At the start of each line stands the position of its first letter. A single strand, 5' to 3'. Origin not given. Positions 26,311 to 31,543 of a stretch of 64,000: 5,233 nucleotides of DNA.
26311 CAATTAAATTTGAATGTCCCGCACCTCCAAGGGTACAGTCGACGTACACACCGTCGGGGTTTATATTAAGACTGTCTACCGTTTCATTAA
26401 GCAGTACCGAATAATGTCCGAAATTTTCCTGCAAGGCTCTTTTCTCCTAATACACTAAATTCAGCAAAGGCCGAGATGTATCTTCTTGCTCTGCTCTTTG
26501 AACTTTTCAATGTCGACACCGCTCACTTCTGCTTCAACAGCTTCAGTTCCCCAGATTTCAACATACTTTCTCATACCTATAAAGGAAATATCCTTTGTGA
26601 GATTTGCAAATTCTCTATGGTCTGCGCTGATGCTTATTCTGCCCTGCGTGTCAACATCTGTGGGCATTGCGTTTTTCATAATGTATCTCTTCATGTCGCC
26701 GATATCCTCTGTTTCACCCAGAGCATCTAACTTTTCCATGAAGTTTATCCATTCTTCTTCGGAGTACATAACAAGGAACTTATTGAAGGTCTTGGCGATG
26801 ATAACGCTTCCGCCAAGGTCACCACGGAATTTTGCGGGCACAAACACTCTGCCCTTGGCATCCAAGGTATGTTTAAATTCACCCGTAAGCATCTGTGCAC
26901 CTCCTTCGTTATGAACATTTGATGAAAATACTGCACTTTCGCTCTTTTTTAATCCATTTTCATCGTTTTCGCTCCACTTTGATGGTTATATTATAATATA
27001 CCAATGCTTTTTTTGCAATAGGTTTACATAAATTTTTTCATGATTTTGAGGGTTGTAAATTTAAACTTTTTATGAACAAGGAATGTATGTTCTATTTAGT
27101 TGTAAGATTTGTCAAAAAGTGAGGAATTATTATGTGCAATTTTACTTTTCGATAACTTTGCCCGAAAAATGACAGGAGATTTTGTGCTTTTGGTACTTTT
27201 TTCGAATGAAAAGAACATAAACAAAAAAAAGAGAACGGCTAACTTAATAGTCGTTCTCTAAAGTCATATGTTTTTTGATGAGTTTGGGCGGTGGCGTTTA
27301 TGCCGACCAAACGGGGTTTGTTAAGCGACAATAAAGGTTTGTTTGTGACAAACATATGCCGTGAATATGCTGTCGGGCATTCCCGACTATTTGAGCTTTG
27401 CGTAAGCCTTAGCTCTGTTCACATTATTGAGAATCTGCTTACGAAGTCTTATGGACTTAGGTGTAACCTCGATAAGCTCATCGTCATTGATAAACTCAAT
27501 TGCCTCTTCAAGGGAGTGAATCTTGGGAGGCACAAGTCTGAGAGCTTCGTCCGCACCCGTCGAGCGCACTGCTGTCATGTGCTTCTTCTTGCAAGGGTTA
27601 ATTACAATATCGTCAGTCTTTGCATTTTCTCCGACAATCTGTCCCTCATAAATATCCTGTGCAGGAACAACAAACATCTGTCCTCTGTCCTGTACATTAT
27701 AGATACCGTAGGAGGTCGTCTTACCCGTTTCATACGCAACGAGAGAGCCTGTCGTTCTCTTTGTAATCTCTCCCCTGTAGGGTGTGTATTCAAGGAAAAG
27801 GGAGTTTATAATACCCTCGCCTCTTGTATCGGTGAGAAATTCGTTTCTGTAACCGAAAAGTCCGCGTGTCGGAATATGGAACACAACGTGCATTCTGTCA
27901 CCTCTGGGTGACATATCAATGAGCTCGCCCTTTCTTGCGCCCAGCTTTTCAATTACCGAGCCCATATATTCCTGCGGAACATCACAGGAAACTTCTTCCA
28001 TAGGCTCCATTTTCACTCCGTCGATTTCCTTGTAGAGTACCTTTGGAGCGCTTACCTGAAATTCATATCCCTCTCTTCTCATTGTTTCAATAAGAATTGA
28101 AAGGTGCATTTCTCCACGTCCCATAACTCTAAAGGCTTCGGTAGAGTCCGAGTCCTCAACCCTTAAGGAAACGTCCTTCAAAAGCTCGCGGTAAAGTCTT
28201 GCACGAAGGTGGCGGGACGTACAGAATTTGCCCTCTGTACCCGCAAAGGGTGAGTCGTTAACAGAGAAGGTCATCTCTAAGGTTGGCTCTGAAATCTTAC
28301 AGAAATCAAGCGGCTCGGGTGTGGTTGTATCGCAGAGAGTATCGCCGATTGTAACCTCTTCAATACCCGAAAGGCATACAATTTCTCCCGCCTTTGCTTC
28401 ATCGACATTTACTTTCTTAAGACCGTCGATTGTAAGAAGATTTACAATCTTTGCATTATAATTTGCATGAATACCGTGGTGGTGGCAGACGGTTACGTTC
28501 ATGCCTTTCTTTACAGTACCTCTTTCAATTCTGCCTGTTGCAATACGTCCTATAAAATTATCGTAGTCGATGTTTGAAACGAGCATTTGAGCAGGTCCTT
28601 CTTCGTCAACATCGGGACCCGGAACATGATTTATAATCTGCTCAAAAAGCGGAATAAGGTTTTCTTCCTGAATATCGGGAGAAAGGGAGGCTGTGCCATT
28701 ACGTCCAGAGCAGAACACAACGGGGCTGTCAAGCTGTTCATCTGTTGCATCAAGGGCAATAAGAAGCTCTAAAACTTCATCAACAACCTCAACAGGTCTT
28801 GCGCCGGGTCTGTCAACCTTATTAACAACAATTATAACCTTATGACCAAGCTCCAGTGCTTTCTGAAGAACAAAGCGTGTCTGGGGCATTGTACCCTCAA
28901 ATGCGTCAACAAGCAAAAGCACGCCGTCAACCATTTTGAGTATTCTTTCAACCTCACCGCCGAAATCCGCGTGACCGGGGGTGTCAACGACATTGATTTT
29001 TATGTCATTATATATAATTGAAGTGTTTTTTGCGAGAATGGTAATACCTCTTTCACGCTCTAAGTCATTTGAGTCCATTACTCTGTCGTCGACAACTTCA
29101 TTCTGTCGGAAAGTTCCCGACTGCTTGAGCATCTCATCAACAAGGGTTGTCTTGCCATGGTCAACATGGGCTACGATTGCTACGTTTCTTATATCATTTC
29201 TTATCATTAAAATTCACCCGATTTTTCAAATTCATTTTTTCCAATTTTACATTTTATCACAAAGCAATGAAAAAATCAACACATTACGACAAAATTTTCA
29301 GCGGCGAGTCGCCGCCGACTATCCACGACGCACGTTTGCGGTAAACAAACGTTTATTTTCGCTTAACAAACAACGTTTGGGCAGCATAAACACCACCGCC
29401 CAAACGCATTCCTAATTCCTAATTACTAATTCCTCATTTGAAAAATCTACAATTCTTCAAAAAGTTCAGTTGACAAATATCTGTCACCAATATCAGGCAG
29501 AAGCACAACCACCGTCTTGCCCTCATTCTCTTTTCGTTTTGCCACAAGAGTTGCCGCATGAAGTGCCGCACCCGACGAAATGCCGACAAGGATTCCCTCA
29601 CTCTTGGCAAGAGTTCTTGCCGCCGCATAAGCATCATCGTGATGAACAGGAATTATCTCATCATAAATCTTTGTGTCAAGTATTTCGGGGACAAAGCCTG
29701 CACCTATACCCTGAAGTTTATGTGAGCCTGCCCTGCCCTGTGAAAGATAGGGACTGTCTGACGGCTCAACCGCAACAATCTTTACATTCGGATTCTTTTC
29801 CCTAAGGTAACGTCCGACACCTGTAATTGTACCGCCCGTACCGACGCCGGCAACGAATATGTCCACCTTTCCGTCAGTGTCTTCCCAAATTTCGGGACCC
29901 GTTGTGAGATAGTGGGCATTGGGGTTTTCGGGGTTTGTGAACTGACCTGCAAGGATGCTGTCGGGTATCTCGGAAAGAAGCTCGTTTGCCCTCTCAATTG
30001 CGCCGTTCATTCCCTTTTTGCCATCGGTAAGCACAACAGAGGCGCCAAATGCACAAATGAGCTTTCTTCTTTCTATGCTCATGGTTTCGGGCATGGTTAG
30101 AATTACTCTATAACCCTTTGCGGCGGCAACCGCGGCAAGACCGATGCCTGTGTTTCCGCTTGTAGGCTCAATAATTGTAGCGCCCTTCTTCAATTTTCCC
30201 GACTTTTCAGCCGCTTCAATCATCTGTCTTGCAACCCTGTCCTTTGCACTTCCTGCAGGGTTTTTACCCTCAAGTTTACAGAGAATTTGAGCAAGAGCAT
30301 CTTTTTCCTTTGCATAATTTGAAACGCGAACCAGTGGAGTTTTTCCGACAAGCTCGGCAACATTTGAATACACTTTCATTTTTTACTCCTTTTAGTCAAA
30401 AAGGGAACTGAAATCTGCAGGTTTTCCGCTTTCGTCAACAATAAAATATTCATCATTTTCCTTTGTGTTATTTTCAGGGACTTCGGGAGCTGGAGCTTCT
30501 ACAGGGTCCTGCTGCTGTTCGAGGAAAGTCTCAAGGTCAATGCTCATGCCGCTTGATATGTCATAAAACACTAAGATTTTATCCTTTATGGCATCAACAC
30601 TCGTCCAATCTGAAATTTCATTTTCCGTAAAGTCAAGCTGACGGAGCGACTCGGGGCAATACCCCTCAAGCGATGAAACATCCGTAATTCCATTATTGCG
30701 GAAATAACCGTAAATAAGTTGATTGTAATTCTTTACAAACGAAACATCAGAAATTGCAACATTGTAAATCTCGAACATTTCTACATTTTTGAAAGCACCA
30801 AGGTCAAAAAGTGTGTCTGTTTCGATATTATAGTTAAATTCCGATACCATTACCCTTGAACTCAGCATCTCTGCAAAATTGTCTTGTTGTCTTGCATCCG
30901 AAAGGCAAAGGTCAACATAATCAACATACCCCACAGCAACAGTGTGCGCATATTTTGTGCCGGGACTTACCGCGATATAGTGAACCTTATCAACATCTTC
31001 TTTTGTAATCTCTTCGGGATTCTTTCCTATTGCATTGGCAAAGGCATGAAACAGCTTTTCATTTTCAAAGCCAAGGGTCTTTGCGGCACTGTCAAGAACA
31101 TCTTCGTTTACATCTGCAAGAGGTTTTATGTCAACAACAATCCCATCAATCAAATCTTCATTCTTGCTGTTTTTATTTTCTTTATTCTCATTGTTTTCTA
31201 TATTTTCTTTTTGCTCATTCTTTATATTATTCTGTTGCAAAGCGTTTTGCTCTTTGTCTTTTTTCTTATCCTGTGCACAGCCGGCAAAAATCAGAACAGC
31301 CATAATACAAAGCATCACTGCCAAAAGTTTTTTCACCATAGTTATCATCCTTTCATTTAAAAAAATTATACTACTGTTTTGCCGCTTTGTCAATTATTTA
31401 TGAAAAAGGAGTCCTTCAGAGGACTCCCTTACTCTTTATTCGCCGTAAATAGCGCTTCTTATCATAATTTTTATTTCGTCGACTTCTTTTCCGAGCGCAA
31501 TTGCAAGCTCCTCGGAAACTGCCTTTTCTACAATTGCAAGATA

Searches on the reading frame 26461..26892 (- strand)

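Call 35: search_protein_families(library=pfam, proteins=[window:26461-26892:-])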
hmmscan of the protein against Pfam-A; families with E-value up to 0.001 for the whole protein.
window:26461-26892:- (143 aa): 1 family
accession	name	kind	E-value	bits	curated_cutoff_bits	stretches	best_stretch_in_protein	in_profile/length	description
PF02381.23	MraZ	-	2.7e-24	85.4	23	2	1-59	1-60/72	MraZ protein, putative antitoxin-like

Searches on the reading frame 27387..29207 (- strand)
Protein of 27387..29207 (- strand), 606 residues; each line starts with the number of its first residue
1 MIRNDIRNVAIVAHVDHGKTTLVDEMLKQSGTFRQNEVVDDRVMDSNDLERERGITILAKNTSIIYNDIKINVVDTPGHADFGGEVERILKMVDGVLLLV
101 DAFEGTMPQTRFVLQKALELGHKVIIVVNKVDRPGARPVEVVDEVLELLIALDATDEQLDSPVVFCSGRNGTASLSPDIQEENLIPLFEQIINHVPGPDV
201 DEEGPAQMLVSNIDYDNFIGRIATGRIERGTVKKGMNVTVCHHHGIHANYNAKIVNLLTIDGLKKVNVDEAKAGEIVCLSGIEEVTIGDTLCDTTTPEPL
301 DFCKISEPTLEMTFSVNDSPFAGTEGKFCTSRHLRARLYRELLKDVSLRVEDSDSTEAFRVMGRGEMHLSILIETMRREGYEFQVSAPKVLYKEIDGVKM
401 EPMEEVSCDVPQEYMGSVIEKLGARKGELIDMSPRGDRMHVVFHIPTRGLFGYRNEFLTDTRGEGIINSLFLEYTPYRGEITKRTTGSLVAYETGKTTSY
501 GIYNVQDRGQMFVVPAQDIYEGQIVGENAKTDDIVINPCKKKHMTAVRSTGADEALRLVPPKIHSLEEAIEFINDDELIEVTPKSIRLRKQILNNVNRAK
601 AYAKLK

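Call 35: search_protein_families(library=pfam, proteins=[window:27387-29207:-])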
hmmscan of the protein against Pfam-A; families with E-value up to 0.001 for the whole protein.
window:27387-29207:- (606 aa): 7 families
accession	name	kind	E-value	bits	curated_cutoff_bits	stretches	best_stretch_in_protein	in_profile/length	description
PF00009.33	GTP_EFTU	-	3.3e-55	187.1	26.5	1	5-196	2-187/188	Elongation factor Tu GTP binding domain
PF21018.2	BipA_C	-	4.4e-45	152.4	23.8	1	486-594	1-109/110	TypA/BipA C-terminal domain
PF00679.30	EFG_C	-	5.3e-23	81.3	27.9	1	399-483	2-87/89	Elongation factor G C-terminus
PF03144.31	GTP_EFTU_D2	-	2.1e-13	50.9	30.3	1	220-292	1-73/73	Elongation factor Tu domain 2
PF22042.2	EF-G_D2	-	5.1e-13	49.4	27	1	205-293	1-83/84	Elongation factor G domain 2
PF01926.29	MMR_HSR1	-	7.2e-06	26.5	21.9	1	9-130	2-113/113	50S ribosome-binding GTPase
PF14492.12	EFG_III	-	2.3e-05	24.8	27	1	333-384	20-72/75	Elongation Factor G, domain III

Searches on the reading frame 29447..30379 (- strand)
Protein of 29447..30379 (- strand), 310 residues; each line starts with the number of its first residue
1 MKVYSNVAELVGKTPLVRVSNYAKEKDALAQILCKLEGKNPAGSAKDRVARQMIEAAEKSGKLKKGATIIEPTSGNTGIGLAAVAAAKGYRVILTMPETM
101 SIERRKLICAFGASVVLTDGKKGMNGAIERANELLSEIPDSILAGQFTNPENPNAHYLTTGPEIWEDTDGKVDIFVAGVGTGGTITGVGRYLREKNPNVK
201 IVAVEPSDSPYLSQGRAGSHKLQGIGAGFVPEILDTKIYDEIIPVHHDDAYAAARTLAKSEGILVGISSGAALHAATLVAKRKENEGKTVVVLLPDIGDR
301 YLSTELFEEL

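Call 35: search_protein_families(library=pfam, proteins=[window:29447-30379:-])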
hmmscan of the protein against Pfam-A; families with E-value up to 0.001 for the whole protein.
window:29447-30379:- (310 aa): 1 family
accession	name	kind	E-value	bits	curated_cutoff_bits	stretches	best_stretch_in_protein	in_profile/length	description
PF00291.31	PALP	-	6.6e-80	269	35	1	9-296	3-295/295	Pyridoxal-phosphate dependent enzyme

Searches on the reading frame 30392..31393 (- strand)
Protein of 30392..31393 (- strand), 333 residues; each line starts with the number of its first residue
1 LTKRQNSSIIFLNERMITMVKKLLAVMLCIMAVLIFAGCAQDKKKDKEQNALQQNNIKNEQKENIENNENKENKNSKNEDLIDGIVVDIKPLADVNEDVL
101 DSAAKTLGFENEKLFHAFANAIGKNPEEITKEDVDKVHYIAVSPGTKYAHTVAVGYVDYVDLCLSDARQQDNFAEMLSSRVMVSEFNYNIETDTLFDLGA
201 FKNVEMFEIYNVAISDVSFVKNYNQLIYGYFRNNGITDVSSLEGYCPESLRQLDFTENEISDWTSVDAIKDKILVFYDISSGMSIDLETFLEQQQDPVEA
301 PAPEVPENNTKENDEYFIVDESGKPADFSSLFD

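Call 35: search_protein_families(library=pfam, proteins=[window:30392-31393:-])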
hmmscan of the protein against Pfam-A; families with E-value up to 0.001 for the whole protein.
window:30392-31393:- (333 aa): 1 family
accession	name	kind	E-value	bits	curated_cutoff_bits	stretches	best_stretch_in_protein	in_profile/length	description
PF12799.13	LRR_4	-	0.00054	20.6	27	0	230-264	7-40/44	Leucine Rich repeats (2 copies)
